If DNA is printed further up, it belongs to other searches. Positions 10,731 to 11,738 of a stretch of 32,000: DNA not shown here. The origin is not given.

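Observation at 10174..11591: Translationally coupled Panacea (DUF4065) gene plus unknown 236-aa partner at the island tip: candidate new toxin-antitoxin or defence pair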

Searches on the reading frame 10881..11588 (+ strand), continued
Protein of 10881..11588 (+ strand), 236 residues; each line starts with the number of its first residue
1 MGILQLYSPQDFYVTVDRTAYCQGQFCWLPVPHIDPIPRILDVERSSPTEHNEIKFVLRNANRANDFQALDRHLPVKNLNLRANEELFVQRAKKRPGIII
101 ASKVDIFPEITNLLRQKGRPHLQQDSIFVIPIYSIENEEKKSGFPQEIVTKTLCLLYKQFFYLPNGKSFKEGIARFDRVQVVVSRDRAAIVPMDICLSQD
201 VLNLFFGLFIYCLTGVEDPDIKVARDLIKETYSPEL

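Call 48: find_encoding_contigs(protein=P0313, flank=5000, max_places=2)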
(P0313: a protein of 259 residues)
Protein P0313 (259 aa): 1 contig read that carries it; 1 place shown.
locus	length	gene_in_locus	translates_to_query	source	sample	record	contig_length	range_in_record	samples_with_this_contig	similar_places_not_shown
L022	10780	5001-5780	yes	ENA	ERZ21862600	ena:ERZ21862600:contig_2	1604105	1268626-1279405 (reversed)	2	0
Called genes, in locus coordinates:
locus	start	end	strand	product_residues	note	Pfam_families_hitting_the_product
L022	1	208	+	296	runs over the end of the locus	PF00009:GTP_EFTU, PF01926:MMR_HSR1, PF02421:FeoB_N, PF03193:RsgA_GTPase (faint), PF10662:PduV-EutP (weak), PF00071:Ras (weak), PF00350:Dynamin_N (faint), PF07650:KH_2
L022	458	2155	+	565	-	PF02776:TPP_enzyme_N, PF00205:TPP_enzyme_M, PF02775:TPP_enzyme_C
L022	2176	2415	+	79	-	-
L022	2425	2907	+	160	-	PF01842:ACT, PF22629:ACT_AHAS_ss, PF13710:ACT_5, PF10369:ALS_ss_C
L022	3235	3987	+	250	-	PF13432:TPR_16 (weak), PF00515:TPR_1, PF07719:TPR_2 (weak), PF13181:TPR_8 (weak), PF13414:TPR_11 (weak), PF08239:SH3_3 (weak)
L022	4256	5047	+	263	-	-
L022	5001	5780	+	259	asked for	-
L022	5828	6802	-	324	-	PF00805:Pentapeptide, PF13599:Pentapeptide_4 (weak), PF00805:Pentapeptide, PF07885:Ion_trans_2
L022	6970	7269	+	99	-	-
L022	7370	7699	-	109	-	PF12844:HTH_19 (weak), PF13560:HTH_31 (weak), PF01381:HTH_3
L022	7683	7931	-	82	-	PF05016:ParE_toxin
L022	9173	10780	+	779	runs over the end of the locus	-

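Call 49: search_protein_families(library=pfam, proteins=[L020:4235-4975:+, L022:4256-5044:+, L019:5209-5931:+, L013:5274-5990:+, L001:5288-5989:+, L003:5300-6001:+, L020:5818-6726:+], max_evalue=1)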
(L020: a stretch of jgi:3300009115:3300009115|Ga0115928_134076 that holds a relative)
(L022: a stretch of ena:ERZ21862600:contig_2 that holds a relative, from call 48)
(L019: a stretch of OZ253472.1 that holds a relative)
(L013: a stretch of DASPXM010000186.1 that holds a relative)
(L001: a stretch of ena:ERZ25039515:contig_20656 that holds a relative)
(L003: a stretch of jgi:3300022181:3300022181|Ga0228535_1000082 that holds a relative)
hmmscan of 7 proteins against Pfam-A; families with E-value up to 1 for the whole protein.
L020:4235-4975:+ (247 aa): 0 families

L022:4256-5044:+ (263 aa): 2 families
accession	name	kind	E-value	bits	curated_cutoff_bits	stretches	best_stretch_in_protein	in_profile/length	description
PF13274.11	SocA_Panacea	-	0.00045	21.5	25.7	1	37-141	1-87/113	Antitoxin SocA-like, Panacea domain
PF12918.12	TcdB_N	-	0.18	12.6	27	1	179-210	17-48/66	TcdB toxin N-terminal helical domain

L019:5209-5931:+ (241 aa): 1 family
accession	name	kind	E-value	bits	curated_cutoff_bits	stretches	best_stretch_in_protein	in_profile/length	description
PF13274.11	SocA_Panacea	-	5.4e-07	31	25.7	1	29-132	1-105/113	Antitoxin SocA-like, Panacea domain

L013:5274-5990:+ (239 aa): 1 family
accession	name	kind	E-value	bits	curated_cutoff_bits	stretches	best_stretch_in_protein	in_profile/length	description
PF13274.11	SocA_Panacea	-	0.0018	19.6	25.7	1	28-85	1-58/113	Antitoxin SocA-like, Panacea domain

L001:5288-5989:+ (234 aa): 3 families
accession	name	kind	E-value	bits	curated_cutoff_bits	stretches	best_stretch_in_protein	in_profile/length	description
PF13274.11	SocA_Panacea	-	2.3e-05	25.7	25.7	1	26-125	1-97/113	Antitoxin SocA-like, Panacea domain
PF00681.25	Plectin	-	0.043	14.1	20.5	1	66-82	21-37/39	Plectin repeat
PF14538.11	Raptor_N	-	0.26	11.5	27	1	167-214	38-82/151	Raptor N-terminal CASPase like domain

L003:5300-6001:+ (234 aa): 1 family
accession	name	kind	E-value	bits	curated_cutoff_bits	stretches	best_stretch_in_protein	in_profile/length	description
PF13274.11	SocA_Panacea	-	9.1e-05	23.8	25.7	1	26-72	1-46/113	Antitoxin SocA-like, Panacea domain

L020:5818-6726:+ (303 aa): 0 families

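Call 53: search_dna_similar(query=window:10881-11588:+, collection=plasmids, mode=protein, max_evalue=0.01, max_rows=20)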
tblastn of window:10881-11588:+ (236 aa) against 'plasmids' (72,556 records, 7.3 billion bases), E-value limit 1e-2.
No match.

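Call 54: search_dna_similar(query=P0350, collection=plasmids, mode=protein, max_evalue=0.01, max_rows=20)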
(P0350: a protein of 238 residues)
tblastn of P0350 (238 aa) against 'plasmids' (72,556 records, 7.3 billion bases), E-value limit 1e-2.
No match.

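Call 55: find_homologous_proteins(query=A3, max_evalue=0.001)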
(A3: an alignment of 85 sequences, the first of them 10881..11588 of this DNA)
Query A3 (85 sequences) (236 aa, profile of the alignment): 93 proteins with E <= 0.001 among 3531 candidates.
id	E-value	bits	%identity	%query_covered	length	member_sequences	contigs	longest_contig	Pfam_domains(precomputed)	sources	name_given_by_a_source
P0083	5.1e-78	279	43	100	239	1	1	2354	-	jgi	jgi:hypothetical protein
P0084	3.5e-77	277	40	100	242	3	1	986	-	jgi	jgi:hypothetical protein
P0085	2.4e-74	267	42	100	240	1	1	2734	-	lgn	-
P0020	3.9e-73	264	57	100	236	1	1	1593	-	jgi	jgi:hypothetical protein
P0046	1.0e-71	259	55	99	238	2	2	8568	-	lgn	-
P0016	1.0e-71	259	59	98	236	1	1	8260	-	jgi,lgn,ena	-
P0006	1.6e-71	258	61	98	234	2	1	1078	-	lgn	-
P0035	2.1e-71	258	54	99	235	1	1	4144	-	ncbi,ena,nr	ncbi:MAG TPA: hypothetical protein VMW95_07785 [Desulfobacterales bacterium]|nr:hypothetical protein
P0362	2.4e-71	258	34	94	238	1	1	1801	-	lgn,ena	-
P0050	2.7e-71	257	53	98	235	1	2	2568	-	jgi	-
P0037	4.4e-71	257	55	98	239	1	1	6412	-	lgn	-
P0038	4.6e-71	257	55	98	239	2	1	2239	-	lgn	-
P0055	4.8e-71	257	53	98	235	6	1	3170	-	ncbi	-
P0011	1.6e-70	255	60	100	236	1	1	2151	-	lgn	-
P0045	1.6e-70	255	54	99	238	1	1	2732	-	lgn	-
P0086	2.7e-69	251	39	100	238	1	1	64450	-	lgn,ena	-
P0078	8.4e-60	220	51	99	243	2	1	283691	-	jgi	-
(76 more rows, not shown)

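Call 78: predict_structure(alignment_id=A3)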
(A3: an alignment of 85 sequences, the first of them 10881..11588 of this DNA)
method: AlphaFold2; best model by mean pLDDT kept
length: 236 residues; sequences in the alignment: 85
mean_pLDDT: 92.4   pTM: 0.87
mean pLDDT of the five models: 92.4, 92.4, 92.3, 92.3, 92.1
residues with pLDDT >= 90: 181; 70-90: 47; 50-70: 8; < 50: 0
segments of 3 or more residues with pLDDT < 50: none
pLDDT, mean of each block of 10 residues (from residue 1): 93 95 97 96 86 89 91 75 92 98 85 96 92 97 96 97 96 98 81 97 97 97 93 79
secondary structure, 60 per line:
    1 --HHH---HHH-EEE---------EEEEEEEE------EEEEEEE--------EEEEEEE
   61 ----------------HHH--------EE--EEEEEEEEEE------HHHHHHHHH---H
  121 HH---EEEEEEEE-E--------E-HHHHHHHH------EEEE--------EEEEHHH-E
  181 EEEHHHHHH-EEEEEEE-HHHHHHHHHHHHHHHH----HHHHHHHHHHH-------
elements in order: E13-15 E25-32 E39-45 E54-60 E92-101 H108-116 E126-133 H146-153 E160-163 E172-175 E180-183 H184-189 E191-197 H199-214 H219-229

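Call 80: search_protein_families(library=pfam, proteins=[L005:3292-5265:+, L005:7376-8491:+, L007:6931-8550:-, L009:2379-5120:+, L013:1284-5069:+, L013:6720-7499:-, L014:7132-9354:+, L015:2046-5027:+, L018:3246-4493:-, L019:4191-5147:+], max_evalue=0.001)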
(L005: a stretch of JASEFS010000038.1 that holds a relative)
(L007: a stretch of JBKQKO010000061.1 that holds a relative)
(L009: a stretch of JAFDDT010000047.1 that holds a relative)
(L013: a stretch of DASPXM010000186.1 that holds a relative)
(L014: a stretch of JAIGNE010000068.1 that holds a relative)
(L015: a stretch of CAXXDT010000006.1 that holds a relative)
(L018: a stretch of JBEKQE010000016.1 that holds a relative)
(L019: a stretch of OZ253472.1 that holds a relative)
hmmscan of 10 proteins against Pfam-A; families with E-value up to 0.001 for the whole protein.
L005:3292-5265:+ (658 aa): 2 families
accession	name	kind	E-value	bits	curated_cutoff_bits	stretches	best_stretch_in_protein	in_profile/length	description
PF01555.25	N6_N4_Mtase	-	1.6e-36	126.8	26.7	1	90-377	1-218/221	DNA methylase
PF03602.21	Cons_hypoth95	-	6.9e-05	23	24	0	340-418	41-124/182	Conserved hypothetical protein 95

L005:7376-8491:+ (372 aa): 0 families

L007:6931-8550:- (539 aa): 4 families
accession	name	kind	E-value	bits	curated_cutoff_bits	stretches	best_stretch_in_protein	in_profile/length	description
PF09334.17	tRNA-synt_1g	-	4.6e-98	329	20.1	2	171-384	175-390/391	tRNA synthetases class I (M)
PF00133.28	tRNA-synt_1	-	2.4e-24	86.3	22.7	2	21-239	20-245/414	tRNA synthetases class I (I, L, M and V)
PF01406.26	tRNA-synt_1e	-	3.1e-15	56.8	27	2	22-147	8-130/301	tRNA synthetases class I (C) catalytic domain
PF19303.5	Anticodon_3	-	1.6e-06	28.5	23.5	1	396-536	1-137/152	Anticodon binding domain of methionyl tRNA ligase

L009:2379-5120:+ (914 aa): 3 families
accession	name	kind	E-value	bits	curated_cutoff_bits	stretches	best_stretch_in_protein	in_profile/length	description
PF04851.21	ResIII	-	4.5e-17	62.9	22.5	1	163-363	14-163/164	Type III restriction enzyme, res subunit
PF18766.7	SWI2_SNF2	-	0.00013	22.1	26.7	1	266-401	92-198/221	SWI2/SNF2 ATPase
PF00270.35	DEAD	-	0.0002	21.6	26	0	174-363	15-161/167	DEAD/DEAH box helicase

L013:1284-5069:+ (1262 aa): 0 families

L013:6720-7499:- (259 aa): 7 families
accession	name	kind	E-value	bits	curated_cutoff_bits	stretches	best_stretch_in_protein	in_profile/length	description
PF00005.33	ABC_tran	-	2e-34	119.5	25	1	19-166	1-136/137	ABC transporter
PF02463.25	SMC_N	-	8.1e-09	35.7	40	1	30-187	25-189/220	RecF/RecN/SMC N terminal domain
PF13304.12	AAA_21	-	5.7e-08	33.6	27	1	32-55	2-25/304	AAA domain, putative AbiEii toxin, Type IV TA system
PF13555.12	AAA_29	-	1.6e-05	25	27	1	24-62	17-55/61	P-loop containing region of AAA domain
PF13476.12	AAA_23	-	9.8e-05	23.5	27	1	31-64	21-54/201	AAA domain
PF13245.12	AAA_19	-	0.00013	22.6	25.1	0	28-194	10-124/134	AAA domain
PF03215.21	Rad17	-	0.00043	20.7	23.8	1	17-68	33-84/186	Rad17 P-loop domain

L014:7132-9354:+ (741 aa): 1 family
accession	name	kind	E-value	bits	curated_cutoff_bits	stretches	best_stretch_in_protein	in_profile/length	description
PF01555.25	N6_N4_Mtase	-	6.5e-28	98.6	26.7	1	52-380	1-220/221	DNA methylase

L015:2046-5027:+ (994 aa): 5 families
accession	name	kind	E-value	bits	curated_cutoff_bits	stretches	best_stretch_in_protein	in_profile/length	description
PF18766.7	SWI2_SNF2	-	7.6e-70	235.4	26.7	1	291-515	1-220/221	SWI2/SNF2 ATPase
PF22679.2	T1R_D3-like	-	1.4e-22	81.2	27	1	608-676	87-156/158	Type I restriction enzyme subunit R domain 3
PF04313.20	HSDR_N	-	1.3e-21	77.8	25.1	1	61-227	42-191/198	Type I restriction enzyme R protein N terminus (HSDR_N)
PF04851.21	ResIII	-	2.3e-18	67.1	22.5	1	292-445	8-163/164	Type III restriction enzyme, res subunit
PF00270.35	DEAD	-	5.7e-06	26.6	26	1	318-444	24-160/167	DEAD/DEAH box helicase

L018:3246-4493:- (415 aa): 0 families

L019:4191-5147:+ (319 aa): 1 family
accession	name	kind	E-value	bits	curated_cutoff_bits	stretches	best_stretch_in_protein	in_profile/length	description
PF00892.27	EamA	-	3.5e-22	79.6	28.2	2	30-158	7-134/135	EamA-like transporter family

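Call 81: search_protein_families(library=pfam, proteins=[L004:7488-9050:+, L004:3860-4594:+, L012:3544-4758:+, L012:54-1721:+, L016:1693-3348:+, L016:3351-4511:+, L017:2575-4557:-, L008:4413-5105:+, L005:304-2931:+, L014:9367-12183:+], max_evalue=0.001)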
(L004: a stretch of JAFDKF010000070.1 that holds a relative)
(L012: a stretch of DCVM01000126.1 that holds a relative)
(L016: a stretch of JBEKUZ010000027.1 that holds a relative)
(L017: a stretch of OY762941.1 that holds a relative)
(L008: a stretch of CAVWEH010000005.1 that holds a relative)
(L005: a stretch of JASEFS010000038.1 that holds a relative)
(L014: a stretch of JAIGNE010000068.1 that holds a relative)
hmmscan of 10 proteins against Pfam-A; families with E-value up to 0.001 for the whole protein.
L004:7488-9050:+ (521 aa): 3 families
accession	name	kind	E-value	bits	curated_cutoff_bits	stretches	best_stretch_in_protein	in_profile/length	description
PF13676.11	TIR_2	-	3.6e-21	76.3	28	1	234-326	1-92/122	TIR domain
PF01582.25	TIR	-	7.9e-09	36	21.3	1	232-332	2-103/179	TIR domain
PF01325.25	Fe_dep_repress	-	0.00016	22.3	26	1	12-62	8-56/60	Iron dependent repressor, N-terminal DNA binding domain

L004:3860-4594:+ (245 aa): 0 families

L012:3544-4758:+ (405 aa): 2 families
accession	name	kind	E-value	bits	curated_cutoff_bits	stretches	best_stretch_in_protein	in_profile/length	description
PF06250.17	YhcG_C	-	4.5e-57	192.7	32.5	1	232-387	2-156/157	YhcG PDDEXK nuclease domain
PF17761.7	DUF1016_N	-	1.9e-36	125.6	32.8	1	20-207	2-137/137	DUF1016 N-terminal domain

L012:54-1721:+ (556 aa): 2 families
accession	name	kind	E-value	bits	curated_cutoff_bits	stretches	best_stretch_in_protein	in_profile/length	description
PF07669.17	Eco57I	-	1.8e-31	110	25.3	1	49-146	70-171/171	Eco57I restriction-modification methylase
PF12950.13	TaqI_C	-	1.4e-13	51.5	26.5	1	269-430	1-118/118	TaqI-like C-terminal specificity domain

L016:1693-3348:+ (552 aa): 5 families
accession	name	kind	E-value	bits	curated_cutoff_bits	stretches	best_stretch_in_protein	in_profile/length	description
PF02384.22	N6_Mtase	-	1.3e-62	212.4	20.4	1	203-498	2-295/311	N-6 DNA Methylase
PF12161.14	HsdM_N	-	3e-07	31.6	24.5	1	52-135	2-95/135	HsdM N-terminal domain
PF01170.24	UPF0020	-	1.3e-06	28.7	22.3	1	238-342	20-132/197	RMKL-like, methyltransferase domain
PF07669.17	Eco57I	-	7.4e-06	26.6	25.3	1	320-422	69-171/171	Eco57I restriction-modification methylase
PF20473.4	MmeI_Mtase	-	0.00023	20.9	27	0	249-279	22-52/259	MmeI, DNA-methyltransferase domain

L016:3351-4511:+ (387 aa): 1 family
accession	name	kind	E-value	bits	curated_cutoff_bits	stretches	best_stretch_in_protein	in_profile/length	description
PF01420.25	Methylase_S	-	2.4e-25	90.1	22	2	196-358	4-157/168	Type I restriction modification DNA specificity domain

L017:2575-4557:- (660 aa): 3 families
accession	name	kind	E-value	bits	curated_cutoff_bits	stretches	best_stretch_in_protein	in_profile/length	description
PF02384.22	N6_Mtase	-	6.4e-53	180.5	20.4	1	153-466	4-279/311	N-6 DNA Methylase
PF12161.14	HsdM_N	-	1.1e-24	88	24.5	1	7-140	2-135/135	HsdM N-terminal domain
PF01170.24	UPF0020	-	0.00056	20.1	22.3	0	206-302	30-140/197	RMKL-like, methyltransferase domain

L008:4413-5105:+ (231 aa): 1 family
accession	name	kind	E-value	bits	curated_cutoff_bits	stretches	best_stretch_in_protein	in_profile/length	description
PF06210.16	DUF1003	-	1.1e-38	132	27.4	1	63-164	1-99/103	Protein of unknown function (DUF1003)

L005:304-2931:+ (876 aa): 2 families
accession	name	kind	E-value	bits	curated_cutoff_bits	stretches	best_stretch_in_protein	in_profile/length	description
PF04851.21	ResIII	-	1.4e-06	28.8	22.5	1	125-323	19-162/164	Type III restriction enzyme, res subunit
PF08722.17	Tn7_TnsA-like_N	-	3.4e-05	24.7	26.5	1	774-834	13-56/85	TnsA-like endonuclease N terminal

L014:9367-12183:+ (939 aa): 1 family
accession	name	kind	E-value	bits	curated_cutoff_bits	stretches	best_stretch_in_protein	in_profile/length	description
PF04851.21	ResIII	-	2.1e-08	34.7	22.5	1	105-280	7-139/164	Type III restriction enzyme, res subunit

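Call 82: fold_search(model_id=the predicted structure, library=pdb)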
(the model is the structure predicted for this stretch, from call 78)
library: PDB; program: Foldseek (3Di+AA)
matches with E <= 10: 396; with E <= 0.001: 0
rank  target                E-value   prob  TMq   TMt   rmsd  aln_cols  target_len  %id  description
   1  6kyt_K                1.9e-02  0.99  0.25  0.48   9.0       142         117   13  The structure of the M. tb toxin MazEF-mt1 complex (released 2020-08-05)
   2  1m1f_A                3.6e-02  0.99  0.31  0.62   9.6       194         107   10  Kid toxin protein from E.coli plasmid R1 (released 2002-11-20)
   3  4mzm_C                6.3e-02  0.94  0.29  0.59  12.5       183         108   11  MazF from S. aureus crystal form I, P212121, 2.1 A (released 2014-05-28)
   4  4hke_A                1.1e-01  0.90  0.27  0.49   6.9       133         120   11  Crystal Structure of MoxT of Bacillus anthracis (released 2013-11-13)
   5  7bxy                  1.2e-01  0.95  0.28  0.53   6.7       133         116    8  mRNA interferase from Bacillus cereus (released 2021-04-28)
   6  7qdo_A                1.3e-01  0.05  0.11  0.12  23.6       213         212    9  Cryo-EM structure of human monomeric IgM-Fc (released 2022-10-26)
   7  4lbq_B                2.0e-01  0.05  0.11  0.16  16.3       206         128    6  Crystal structure of mouse galectin-1 (released 2014-07-02)
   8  3tyg_L                2.2e-01  0.02  0.10  0.11  24.4       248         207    6  Crystal structure of broad and potent HIV-1 neutralizing antibody PGT128 in complex with a glycosylated engineered gp1 (released 2011-10-19)
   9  9g48_B                2.6e-01  0.89  0.28  0.54   6.1       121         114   15  Staphylococcus aureus MazF in complex with Nanobody 6 (released 2024-07-24)
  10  6kxs_H                2.6e-01  0.02  0.10  0.10  24.3       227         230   11  Cryo-EM structure of human IgM-Fc in complex with the J chain and the ectodomain of pIgR (released 2020-02-05)
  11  8ygo_C                3.0e-01  0.04  0.11  0.16  22.6       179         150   15  The complex by DSR2-CTD-SPR with NAD (released 2025-03-05)
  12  4mzm_B                3.7e-01  0.87  0.30  0.60   4.1       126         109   11  MazF from S. aureus crystal form I, P212121, 2.1 A (released 2014-05-28)
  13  3wud_A                3.9e-01  0.03  0.10  0.14  17.0       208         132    8  X-ray crystal structure of Xenopus laevis galectin-Ib (released 2015-04-08)
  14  3m2m_B                4.7e-01  0.03  0.10  0.15  16.3       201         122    6  Rat galectin-1 complex with lactose (released 2010-07-21)
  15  5duu_D                5.0e-01  0.03  0.10  0.14  17.9       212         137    7  Crystal structure of the human galectin-4 N-terminal carbohydrate recognition domain in complex with glycerol (released 2016-02-17)
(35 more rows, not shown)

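Call 87: find_related_loci(query=A1, collection=viral_contigs, flank=5000)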
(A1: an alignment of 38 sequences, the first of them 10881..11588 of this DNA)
Query A1 (236 aa) in viral_contigs; peptide patterns used: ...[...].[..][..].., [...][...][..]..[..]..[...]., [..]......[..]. (x = any residue, [..] = any of these).
100 stretches matched a pattern; 1 encode a relative of the query (tblastn E <= 1e-3); 1 distinct loci.
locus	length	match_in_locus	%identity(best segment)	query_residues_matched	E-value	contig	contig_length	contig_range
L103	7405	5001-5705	50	1-236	5e-78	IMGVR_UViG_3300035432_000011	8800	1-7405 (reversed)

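Call 90: search_protein_families(library=pfam, proteins=[L103:2039-3949:+, L103:1100-1966:+, L103:6077-7186:-], max_evalue=0.001)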
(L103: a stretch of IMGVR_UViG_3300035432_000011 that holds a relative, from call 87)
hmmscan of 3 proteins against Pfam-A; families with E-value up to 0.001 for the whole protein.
L103:2039-3949:+ (637 aa): 2 families
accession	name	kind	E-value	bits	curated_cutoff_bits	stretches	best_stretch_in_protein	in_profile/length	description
PF05876.18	GpA_ATPase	-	2e-63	214.8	25.6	1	47-297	3-247/247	Phage terminase large subunit gpA, ATPase domain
PF20454.4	GpA_nuclease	-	3.7e-50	171.2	22.5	1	309-587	2-284/294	Terminase large subunit gpA, endonuclease domain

L103:1100-1966:+ (289 aa): 0 families

L103:6077-7186:- (369 aa): 0 families
